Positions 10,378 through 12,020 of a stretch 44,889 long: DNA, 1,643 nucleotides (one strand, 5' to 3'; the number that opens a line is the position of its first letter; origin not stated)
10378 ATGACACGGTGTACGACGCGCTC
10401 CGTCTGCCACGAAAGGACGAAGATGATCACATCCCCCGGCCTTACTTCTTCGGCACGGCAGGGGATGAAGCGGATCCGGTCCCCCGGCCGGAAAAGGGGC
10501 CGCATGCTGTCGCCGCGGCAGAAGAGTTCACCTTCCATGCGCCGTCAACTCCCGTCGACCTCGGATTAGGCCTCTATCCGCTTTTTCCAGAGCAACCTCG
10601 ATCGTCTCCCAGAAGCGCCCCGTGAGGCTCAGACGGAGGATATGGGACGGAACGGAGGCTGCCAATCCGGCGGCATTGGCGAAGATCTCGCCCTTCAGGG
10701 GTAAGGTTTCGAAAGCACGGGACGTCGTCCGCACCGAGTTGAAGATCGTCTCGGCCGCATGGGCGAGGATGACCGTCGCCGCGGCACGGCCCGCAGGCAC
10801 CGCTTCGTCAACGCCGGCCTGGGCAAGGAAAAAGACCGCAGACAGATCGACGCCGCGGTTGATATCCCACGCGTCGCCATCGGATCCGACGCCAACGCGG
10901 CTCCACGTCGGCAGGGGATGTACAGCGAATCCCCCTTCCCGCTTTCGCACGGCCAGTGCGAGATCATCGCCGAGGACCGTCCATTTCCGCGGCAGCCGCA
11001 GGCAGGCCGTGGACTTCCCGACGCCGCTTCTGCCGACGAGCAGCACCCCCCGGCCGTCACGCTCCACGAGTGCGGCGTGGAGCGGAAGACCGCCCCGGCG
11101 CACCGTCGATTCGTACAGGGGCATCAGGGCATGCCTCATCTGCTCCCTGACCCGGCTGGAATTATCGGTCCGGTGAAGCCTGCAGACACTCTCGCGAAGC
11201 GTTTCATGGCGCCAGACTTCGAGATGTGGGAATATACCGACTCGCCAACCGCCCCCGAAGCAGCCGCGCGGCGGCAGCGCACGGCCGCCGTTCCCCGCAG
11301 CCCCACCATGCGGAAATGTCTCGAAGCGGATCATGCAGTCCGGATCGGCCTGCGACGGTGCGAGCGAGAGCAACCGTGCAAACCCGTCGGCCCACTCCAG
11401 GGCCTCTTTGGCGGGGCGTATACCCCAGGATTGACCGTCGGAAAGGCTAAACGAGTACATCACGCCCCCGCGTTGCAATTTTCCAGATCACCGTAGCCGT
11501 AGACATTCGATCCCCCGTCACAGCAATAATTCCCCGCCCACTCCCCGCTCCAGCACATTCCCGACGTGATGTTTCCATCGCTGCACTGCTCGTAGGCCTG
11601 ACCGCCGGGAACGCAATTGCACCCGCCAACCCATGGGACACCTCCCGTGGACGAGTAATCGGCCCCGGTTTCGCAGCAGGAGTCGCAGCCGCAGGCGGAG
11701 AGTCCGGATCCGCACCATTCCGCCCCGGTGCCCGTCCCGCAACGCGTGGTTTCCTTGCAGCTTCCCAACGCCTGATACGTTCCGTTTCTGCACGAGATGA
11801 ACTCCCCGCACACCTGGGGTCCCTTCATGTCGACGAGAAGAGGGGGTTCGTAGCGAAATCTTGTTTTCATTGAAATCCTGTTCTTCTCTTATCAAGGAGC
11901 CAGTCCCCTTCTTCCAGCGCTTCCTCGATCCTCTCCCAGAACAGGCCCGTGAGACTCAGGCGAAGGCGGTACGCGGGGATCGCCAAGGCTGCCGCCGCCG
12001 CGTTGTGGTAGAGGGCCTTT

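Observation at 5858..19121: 13.3-kb translationally coupled RiPP/mini-protein maturation operon with an unusual enzyme combination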

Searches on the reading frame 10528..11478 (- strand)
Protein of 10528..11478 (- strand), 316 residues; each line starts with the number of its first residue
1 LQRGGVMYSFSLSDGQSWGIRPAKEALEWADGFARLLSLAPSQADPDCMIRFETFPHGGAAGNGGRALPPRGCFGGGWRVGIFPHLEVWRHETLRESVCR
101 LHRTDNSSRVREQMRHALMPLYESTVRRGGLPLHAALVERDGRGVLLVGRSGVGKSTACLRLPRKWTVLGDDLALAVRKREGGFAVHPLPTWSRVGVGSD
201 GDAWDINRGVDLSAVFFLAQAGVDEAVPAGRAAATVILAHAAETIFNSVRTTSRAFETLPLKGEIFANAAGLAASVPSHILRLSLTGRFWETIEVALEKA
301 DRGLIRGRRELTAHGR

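Call 4: search_protein_families(library=ncbifam, proteins=[window:10528-11478:-], max_evalue=0.01)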
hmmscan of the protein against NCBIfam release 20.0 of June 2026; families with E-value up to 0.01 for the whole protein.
window:10528-11478:- (316 aa): 4 families
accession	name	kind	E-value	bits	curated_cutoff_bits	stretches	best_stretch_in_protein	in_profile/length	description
TIGR04249.1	SCM_chp_ScmC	equivalog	2.5e-61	207.6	125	1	8-297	1-292/292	SynChlorMet cassette protein ScmC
TIGR04352.1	HprK_rel_A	equivalog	1.9e-07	30.5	200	1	131-177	97-144/280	HprK-related kinase A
TIGR00679.1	hpr-ser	equivalog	2.3e-06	27.1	240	1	133-178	134-180/300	HPr(Ser) kinase/phosphatase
TIGR04355.1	HprK_rel_B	hypoth_equivalog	4.6e-05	22.7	200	1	123-166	137-180/351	HprK-related kinase B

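Call 5: search_protein_families(library=pfam, proteins=[window:10528-11478:-], max_evalue=0.01)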
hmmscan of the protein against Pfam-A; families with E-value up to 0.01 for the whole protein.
window:10528-11478:- (316 aa): 1 family
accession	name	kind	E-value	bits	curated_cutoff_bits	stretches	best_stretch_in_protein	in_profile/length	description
PF07475.17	Hpr_kinase_C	-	1.6e-05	24.9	33.3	1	133-175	9-52/171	HPr Serine kinase C-terminal domain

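Call 13: find_related_loci(query=A2, collection=genome_contigs, flank=10000)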
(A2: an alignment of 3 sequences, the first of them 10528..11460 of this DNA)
Query A2 (310 aa) in genome_contigs; peptide patterns used: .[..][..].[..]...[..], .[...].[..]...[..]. (x = any residue, [..] = any of these).
180 stretches matched a pattern; 28 encode a relative of the query (tblastn E <= 1e-3); 28 distinct loci.
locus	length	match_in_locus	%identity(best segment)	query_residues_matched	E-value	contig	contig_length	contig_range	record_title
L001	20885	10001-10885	67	1-295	5e-117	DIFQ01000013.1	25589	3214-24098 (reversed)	MAG TPA_asm: Syntrophaceae bacterium UBA5744 UBA5744_contig_18121, whole genome shotgun sequence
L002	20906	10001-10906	61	1-303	1e-105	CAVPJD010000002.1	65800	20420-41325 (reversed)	MAG: uncultured delta proteobacterium isolate MFD00032.bin.2.132 genome assembly, contig: contig_113558, whole genome sh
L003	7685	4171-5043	58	1-292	6e-96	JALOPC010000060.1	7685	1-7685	MAG: Syntrophales bacterium isolate Prado119 scaffold_10783, whole genome shotgun sequence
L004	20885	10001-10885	40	1-298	4e-56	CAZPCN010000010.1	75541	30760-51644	MAG TPA_asm: uncultured Syntrophaceae bacterium isolate binchicken_co190_332 genome assembly, contig: NODE_765_length_75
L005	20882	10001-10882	36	2-291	8e-50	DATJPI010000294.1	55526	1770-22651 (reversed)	MAG TPA_asm: Syntrophales bacterium isolate SMAG_U14909 k141_4157142, whole genome shotgun sequence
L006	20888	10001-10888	35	2-293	2e-47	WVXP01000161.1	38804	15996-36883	MAG: Proteobacteria bacterium isolate CS1-C027 C_merged_R1_(paired)_contig_4411, whole genome shotgun sequence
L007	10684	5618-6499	34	2-291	7e-47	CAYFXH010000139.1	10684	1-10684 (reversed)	MAG TPA_asm: uncultured Desulfobacteraceae bacterium isolate ERP108616_co2_158 genome assembly, contig: NODE_11458_lengt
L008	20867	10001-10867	30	2-291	1e-46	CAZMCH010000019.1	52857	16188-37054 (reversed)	MAG TPA_asm: uncultured bacterium isolate binchicken_co274_484 genome assembly, contig: NODE_1628_length_52857_cov_5.343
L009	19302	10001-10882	33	2-291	2e-46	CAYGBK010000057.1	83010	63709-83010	MAG TPA_asm: uncultured Thermodesulfobacteriota bacterium isolate ERP108616_co1_309 genome assembly, contig: k119_886392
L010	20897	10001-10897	33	2-294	4e-45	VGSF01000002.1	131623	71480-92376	MAG: Deltaproteobacteria bacterium isolate K_DeepCast_150m_m1_110 K_DeepCast_150m_m1_110_Ga0194126_10000092, whole genom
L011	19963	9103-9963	31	2-291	5e-45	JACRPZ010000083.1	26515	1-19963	MAG: Nitrospirae bacterium isolate NC_groundwater_2000_Pr3_S-0.65um_44_7 SR2-18-Sp65_coassembly_scaffold_602256, whole g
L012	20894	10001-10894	31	1-294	5e-45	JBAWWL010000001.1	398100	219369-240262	MAG: Candidatus Omnitrophota bacterium isolate ELA036 MAG036_1, whole genome shotgun sequence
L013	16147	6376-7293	31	2-310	2e-42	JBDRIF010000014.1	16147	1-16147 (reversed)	MAG: bacterium isolate MEGAHIT-group-1.57 k141_7105974, whole genome shotgun sequence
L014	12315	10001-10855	33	2-291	4e-41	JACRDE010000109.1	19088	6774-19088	MAG: Desulfomonile tiedjei isolate NC_groundwater_1664_Pr3_B-0.1um_52_9 SR-2_scaffold_141_698021, whole genome shotgun s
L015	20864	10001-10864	34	12-288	3e-40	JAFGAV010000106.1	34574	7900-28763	MAG: Candidatus Aminicenantes bacterium isolate Zod_maxbin.0345_1 k87_6599383, whole genome shotgun sequence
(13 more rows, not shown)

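Call 31: search_solved_structures(query=A2, max_evalue=1, show_alignments=2)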
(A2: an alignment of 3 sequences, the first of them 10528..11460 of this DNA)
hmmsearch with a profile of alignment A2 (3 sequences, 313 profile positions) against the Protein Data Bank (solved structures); distinct sequences matched with E-value up to 1: 59.
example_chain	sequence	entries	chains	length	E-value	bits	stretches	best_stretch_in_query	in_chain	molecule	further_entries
1knx_A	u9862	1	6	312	1.7e-05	27.4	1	130-170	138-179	Probable HPr(Ser) kinase/phosphatase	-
1jb1_A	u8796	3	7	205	6.5e-05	25.4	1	130-178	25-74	HPRK PROTEIN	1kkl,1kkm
2qmh_A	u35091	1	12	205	6.8e-05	25.4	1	130-178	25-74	HPr kinase/phosphorylase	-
1ko7_A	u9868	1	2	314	0.00044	22.7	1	129-169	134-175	Hpr kinase/phosphatase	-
2j7p_D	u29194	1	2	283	0.0082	18.6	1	121-172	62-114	CELL DIVISION PROTEIN FTSY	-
2cnw_D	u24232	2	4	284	0.0082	18.5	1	121-172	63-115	CELL DIVISION PROTEIN FTSY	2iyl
8sa0_A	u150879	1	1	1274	0.0088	18.4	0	137-168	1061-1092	ATP-dependent translocase ABCB1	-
6qex_A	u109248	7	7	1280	0.0089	18.4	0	137-168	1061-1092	Multidrug resistance protein 1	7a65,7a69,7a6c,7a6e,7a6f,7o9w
8gmg_A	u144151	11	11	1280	0.0089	18.4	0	137-168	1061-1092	ATP-dependent translocase ABCB1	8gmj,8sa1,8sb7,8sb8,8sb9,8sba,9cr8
6c0v_A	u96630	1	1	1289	0.009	18.4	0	137-168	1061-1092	Multidrug resistance protein 1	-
1rj9_A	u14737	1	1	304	0.009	18.4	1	121-172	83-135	Signal Recognition Protein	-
2q9a_A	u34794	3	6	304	0.0091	18.4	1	121-171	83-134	Cell division protein ftsY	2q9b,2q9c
1okk_D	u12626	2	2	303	0.0091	18.4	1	121-172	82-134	CELL DIVISION PROTEIN FTSY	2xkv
6xrs_A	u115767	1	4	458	0.0094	18.4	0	142-178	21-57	GTPase Der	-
6qee_A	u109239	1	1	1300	0.0094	18.3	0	137-163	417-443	ABCB1HM-EQ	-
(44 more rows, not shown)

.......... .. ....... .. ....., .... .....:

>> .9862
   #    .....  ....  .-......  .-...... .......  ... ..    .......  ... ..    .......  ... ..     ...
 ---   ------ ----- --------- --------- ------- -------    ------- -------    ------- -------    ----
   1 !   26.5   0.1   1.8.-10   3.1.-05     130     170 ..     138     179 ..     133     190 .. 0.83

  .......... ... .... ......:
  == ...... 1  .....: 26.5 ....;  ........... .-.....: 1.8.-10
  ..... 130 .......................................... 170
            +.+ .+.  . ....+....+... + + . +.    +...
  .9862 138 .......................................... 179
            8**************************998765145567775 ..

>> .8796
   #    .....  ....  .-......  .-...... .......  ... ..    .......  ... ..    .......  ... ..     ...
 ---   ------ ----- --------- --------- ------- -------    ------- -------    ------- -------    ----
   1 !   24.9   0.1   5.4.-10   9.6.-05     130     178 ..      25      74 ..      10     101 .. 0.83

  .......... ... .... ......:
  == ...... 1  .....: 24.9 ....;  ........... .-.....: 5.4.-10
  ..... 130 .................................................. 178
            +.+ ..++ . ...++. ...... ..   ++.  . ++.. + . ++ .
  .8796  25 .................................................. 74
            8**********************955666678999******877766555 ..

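Call 34: find_homologous_proteins(query=A2, max_evalue=0.00001)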
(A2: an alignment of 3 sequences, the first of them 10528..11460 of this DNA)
Query A2 (3 sequences) (310 aa, profile of the alignment): 335 proteins with E <= 0.00001 among 8000 candidates; the best 120 are listed.
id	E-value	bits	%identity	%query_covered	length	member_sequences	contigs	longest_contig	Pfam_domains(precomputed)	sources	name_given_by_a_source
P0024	7.9e-153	526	47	73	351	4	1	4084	PF27840.1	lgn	-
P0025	1.2e-145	503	88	100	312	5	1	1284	PF07475.18,PF27840.1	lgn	-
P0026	1.8e-137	476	85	96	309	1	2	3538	PF07475.18,PF27840.1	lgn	-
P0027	7.0e-133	461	39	92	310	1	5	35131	PF27840.1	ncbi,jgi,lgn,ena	-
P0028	7.8e-133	461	39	95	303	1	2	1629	PF27840.1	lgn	-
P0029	4.6e-121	422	38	99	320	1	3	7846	PF27840.1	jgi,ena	-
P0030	7.0e-118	411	67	95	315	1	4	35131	PF27840.1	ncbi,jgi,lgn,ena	-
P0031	2.9e-117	409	44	94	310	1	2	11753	PF27840.1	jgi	jgi:SynChlorMet cassette protein ScmC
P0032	2.4e-116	406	40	96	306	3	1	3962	PF27840.1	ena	-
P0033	1.7e-115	404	64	94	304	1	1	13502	PF07475.18,PF27840.1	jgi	jgi:SynChlorMet cassette protein ScmC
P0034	2.8e-115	403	62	97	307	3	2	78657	PF27840.1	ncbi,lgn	-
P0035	1.2e-113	398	62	97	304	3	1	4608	PF27840.1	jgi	jgi:SynChlorMet cassette protein ScmC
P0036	3.6e-113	396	64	95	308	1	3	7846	PF27840.1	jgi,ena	-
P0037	7.3e-113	395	62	96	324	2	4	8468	PF27840.1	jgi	jgi:SynChlorMet cassette protein ScmC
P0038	8.3e-113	395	61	97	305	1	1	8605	PF27840.1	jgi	-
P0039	1.3e-112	394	63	95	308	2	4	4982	PF27840.1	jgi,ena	-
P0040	1.5e-112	394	62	98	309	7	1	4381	PF27840.1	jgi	jgi:SynChlorMet cassette protein ScmC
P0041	1.6e-112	394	61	97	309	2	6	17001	PF07475.18,PF27840.1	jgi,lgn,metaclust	jgi:SynChlorMet cassette protein ScmC|metaclust:\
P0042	1.8e-112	394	61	96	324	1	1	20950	PF27840.1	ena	-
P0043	4.0e-112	392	60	100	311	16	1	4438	PF27840.1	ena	-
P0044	5.3e-112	392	60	97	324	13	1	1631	PF27840.1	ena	-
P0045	2.2e-111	390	38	97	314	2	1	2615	PF27840.1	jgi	jgi:SynChlorMet cassette protein ScmC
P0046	6.3e-111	389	41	96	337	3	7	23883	PF27840.1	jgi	-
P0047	6.9e-111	388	40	90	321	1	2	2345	PF07475.18,PF27840.1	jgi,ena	-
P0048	1.1e-110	388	61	95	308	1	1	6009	PF27840.1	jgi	jgi:SynChlorMet cassette protein ScmC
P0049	1.6e-110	387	42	96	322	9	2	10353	PF27840.1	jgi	jgi:SynChlorMet cassette protein ScmC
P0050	2.5e-110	387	41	93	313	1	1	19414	PF27840.1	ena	-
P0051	3.0e-110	386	42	94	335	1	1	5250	PF27840.1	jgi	jgi:SynChlorMet cassette protein ScmC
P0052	4.2e-110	386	42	96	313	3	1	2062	PF27840.1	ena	-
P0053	5.0e-110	386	40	95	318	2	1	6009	PF27840.1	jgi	jgi:SynChlorMet cassette protein ScmC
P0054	2.3e-109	383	39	94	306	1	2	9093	PF07475.18,PF27840.1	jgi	jgi:SynChlorMet cassette protein ScmC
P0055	2.5e-109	383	42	94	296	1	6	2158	PF27840.1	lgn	-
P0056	2.5e-109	383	42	93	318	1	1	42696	PF27840.1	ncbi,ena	-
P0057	2.9e-109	383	60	97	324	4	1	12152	PF27840.1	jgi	jgi:SynChlorMet cassette protein ScmC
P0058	9.1e-109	381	39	94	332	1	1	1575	PF27840.1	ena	-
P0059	5.2e-108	379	58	100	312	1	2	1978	PF27840.1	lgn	-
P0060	5.4e-108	379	61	97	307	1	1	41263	PF27840.1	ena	-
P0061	9.1e-108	378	38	94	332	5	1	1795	PF07475.18,PF27840.1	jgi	-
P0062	9.7e-108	378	60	98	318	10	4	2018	PF27840.1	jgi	-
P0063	1.2e-107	378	42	93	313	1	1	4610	PF27840.1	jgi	jgi:SynChlorMet cassette protein ScmC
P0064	4.4e-107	376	37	93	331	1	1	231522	PF27840.1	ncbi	-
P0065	5.2e-107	376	39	95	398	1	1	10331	PF07475.18,PF27840.1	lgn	-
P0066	6.0e-107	375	60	95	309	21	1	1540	PF27840.1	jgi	-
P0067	8.4e-107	375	40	92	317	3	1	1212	PF07475.18,PF27840.1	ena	-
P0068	9.6e-107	375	60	97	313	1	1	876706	PF27840.1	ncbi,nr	ncbi:MAG: SynChlorMet cassette protein ScmC [Syntrophaceae bacterium]|nr:SynChlorMet cassette protei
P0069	9.7e-107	375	40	95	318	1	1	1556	PF07475.18,PF27840.1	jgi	jgi:SynChlorMet cassette protein ScmC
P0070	1.5e-106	374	38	94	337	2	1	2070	PF27840.1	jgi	-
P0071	2.0e-106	374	56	97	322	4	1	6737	PF27840.1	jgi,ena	-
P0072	2.2e-106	374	61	95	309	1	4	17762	PF27840.1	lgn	-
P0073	2.7e-106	373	38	94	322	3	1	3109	PF07475.18,PF27840.1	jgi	jgi:SynChlorMet cassette protein ScmC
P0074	3.3e-106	373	43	94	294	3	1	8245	PF27840.1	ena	-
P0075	3.6e-106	373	39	94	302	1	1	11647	PF07475.18,PF27840.1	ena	-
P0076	1.9e-105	371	41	93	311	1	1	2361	PF27840.1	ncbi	-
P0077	3.0e-105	370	41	96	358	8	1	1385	PF27840.1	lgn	-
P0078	4.0e-105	370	40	93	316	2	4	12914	PF27840.1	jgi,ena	jgi:SynChlorMet cassette protein ScmC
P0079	4.5e-105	369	41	94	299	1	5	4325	PF27840.1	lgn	-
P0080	7.0e-105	369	38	97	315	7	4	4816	PF07475.18,PF27840.1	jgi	jgi:SynChlorMet cassette protein ScmC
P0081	7.9e-105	369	58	97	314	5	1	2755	PF27840.1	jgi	-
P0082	9.6e-105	368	39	95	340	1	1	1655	PF27840.1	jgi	jgi:SynChlorMet cassette protein ScmC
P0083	1.6e-104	368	61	93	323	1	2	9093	PF27840.1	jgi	jgi:SynChlorMet cassette protein ScmC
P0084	3.5e-104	366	59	96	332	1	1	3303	PF27840.1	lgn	-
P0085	7.0e-104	365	39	93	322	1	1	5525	PF27840.1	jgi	-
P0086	1.4e-103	364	56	99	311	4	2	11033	PF27840.1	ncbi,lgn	-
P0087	1.4e-103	364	55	97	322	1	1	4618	PF27840.1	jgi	jgi:SynChlorMet cassette protein ScmC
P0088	1.4e-103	364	58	95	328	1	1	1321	PF27840.1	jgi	jgi:SynChlorMet cassette protein ScmC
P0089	1.6e-103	364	60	95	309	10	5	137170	PF27840.1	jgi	-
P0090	2.2e-103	364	53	97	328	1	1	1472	PF27840.1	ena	-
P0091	2.2e-103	364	61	95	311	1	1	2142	PF27840.1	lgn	-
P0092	3.9e-103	363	36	94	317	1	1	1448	PF27840.1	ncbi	-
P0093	4.2e-103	363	37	100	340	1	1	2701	PF07475.18,PF27840.1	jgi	jgi:SynChlorMet cassette protein ScmC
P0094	7.1e-103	362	53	97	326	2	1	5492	PF27840.1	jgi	-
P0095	9.2e-103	362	100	64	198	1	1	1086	PF07475.18,PF27840.1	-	-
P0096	1.2e-102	361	56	93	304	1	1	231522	PF27840.1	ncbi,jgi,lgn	-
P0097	1.3e-102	361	55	95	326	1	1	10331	PF27840.1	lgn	-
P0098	2.0e-102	361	53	94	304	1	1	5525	PF27840.1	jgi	-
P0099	2.2e-101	357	59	95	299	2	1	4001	PF27840.1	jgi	jgi:SynChlorMet cassette protein ScmC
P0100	4.5e-101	356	52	95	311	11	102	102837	PF13401.13,PF27840.1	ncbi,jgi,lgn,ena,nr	ncbi:MAG: SynChlorMet cassette protein ScmC [Pseudomonadota bacterium]|jgi:SynChlorMet cassette prot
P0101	1.1e-100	355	59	96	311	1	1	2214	PF27840.1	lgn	-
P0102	1.7e-100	354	58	95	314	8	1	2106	PF27840.1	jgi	jgi:SynChlorMet cassette protein ScmC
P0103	4.3e-100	353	47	76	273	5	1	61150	PF27840.1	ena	-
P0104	5.1e-99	349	49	98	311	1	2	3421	PF27840.1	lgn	-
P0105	1.5e-98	348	58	94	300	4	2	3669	PF27840.1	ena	-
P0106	3.4e-98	347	37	96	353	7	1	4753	PF27840.1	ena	-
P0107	6.2e-98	346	57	94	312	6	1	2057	PF27840.1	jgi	jgi:SynChlorMet cassette protein ScmC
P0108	7.9e-98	346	35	95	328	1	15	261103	PF27840.1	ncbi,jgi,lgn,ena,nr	ncbi:MAG TPA: SynChlorMet cassette protein ScmC [Syntrophales bacterium]|nr:SynChlorMet cassette pro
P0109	8.3e-98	345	55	95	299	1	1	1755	PF27840.1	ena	-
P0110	3.1e-97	344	49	93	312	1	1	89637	PF27840.1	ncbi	-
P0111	4.6e-96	340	47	100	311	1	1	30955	PF27840.1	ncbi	-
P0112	7.3e-96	339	38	94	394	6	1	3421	PF27840.1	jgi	-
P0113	1.2e-95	338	42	95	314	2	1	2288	PF27840.1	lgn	-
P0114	2.5e-95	337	65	77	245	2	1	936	PF27840.1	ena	-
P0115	1.2e-94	335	43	96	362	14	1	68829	PF27840.1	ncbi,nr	ncbi:MAG: SynChlorMet cassette protein ScmC [Syntrophaceae bacterium]|nr:SynChlorMet cassette protei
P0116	7.2e-94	333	39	99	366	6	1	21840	PF27840.1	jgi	-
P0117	1.0e-93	332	56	98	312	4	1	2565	PF27840.1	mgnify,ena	mgnify:CR=1 FL=1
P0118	7.9e-93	329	38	98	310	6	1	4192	PF27840.1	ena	-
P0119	5.7e-92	326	47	97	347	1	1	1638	PF27840.1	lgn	-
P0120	7.3e-92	326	41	94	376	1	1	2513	PF27840.1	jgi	jgi:SynChlorMet cassette protein ScmC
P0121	1.3e-91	325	46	100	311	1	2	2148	PF27840.1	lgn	-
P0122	1.3e-91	325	44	68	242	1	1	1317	PF07475.18,PF27840.1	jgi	jgi:SynChlorMet cassette protein ScmC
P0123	4.0e-91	324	69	70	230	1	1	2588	PF27840.1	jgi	jgi:SynChlorMet cassette protein ScmC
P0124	4.8e-91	323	49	95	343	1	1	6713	PF27840.1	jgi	jgi:SynChlorMet cassette protein ScmC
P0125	1.2e-90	322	44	98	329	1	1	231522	PF27840.1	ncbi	-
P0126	1.4e-90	322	47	94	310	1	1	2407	PF27840.1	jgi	jgi:SynChlorMet cassette protein ScmC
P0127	1.9e-90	321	46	94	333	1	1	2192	PF27840.1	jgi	jgi:SynChlorMet cassette protein ScmC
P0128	2.1e-90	321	45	94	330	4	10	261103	PF27840.1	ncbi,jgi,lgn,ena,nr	ncbi:MAG TPA: SynChlorMet cassette protein ScmC [Syntrophales bacterium]|nr:SynChlorMet cassette pro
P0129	5.7e-90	320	37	94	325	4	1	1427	PF27840.1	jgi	jgi:SynChlorMet cassette protein ScmC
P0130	1.8e-89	318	42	95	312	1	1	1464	PF27840.1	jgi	jgi:SynChlorMet cassette protein ScmC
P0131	1.2e-88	315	52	62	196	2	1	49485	PF27840.1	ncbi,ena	-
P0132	6.2e-88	313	38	98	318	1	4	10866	PF27840.1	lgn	-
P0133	2.0e-87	311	38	93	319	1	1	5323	PF27840.1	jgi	jgi:SynChlorMet cassette protein ScmC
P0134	6.8e-87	310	42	97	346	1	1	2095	PF27840.1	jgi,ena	-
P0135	7.7e-87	309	36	95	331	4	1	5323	PF07475.18,PF27840.1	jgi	jgi:SynChlorMet cassette protein ScmC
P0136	8.5e-86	306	57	85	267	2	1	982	PF27840.1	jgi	jgi:SynChlorMet cassette protein ScmC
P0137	1.7e-85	305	39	94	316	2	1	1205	PF27840.1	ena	-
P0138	2.9e-85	304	39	97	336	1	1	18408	PF27840.1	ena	-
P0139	2.9e-85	304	68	65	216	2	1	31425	PF27840.1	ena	-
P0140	1.4e-84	302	56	78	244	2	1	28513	PF27840.1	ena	-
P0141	2.3e-84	301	38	97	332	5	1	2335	PF27840.1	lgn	-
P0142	2.4e-84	301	64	70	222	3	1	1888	PF27840.1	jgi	jgi:SynChlorMet cassette protein ScmC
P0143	4.6e-83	297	42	73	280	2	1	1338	PF27840.1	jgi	jgi:SynChlorMet cassette protein ScmC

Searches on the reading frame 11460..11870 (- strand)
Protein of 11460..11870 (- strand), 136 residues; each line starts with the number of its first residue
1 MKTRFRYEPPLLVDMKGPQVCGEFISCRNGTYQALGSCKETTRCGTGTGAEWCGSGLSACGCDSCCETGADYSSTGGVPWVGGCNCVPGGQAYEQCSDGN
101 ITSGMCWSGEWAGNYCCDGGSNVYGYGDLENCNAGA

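Call 4: search_protein_families(library=ncbifam, proteins=[window:11460-11870:-], max_evalue=0.01)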
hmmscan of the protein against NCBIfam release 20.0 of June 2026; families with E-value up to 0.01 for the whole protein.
window:11460-11870:- (136 aa): 0 families

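Call 5: search_protein_families(library=pfam, proteins=[window:11460-11870:-], max_evalue=0.01)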
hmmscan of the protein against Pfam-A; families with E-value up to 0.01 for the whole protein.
window:11460-11870:- (136 aa): 0 families

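Call 67: search_protein_families(library=ncbifam, proteins=[window:11460-11870:-], max_evalue=10)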
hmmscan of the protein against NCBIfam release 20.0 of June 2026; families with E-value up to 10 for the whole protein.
window:11460-11870:- (136 aa): 0 families
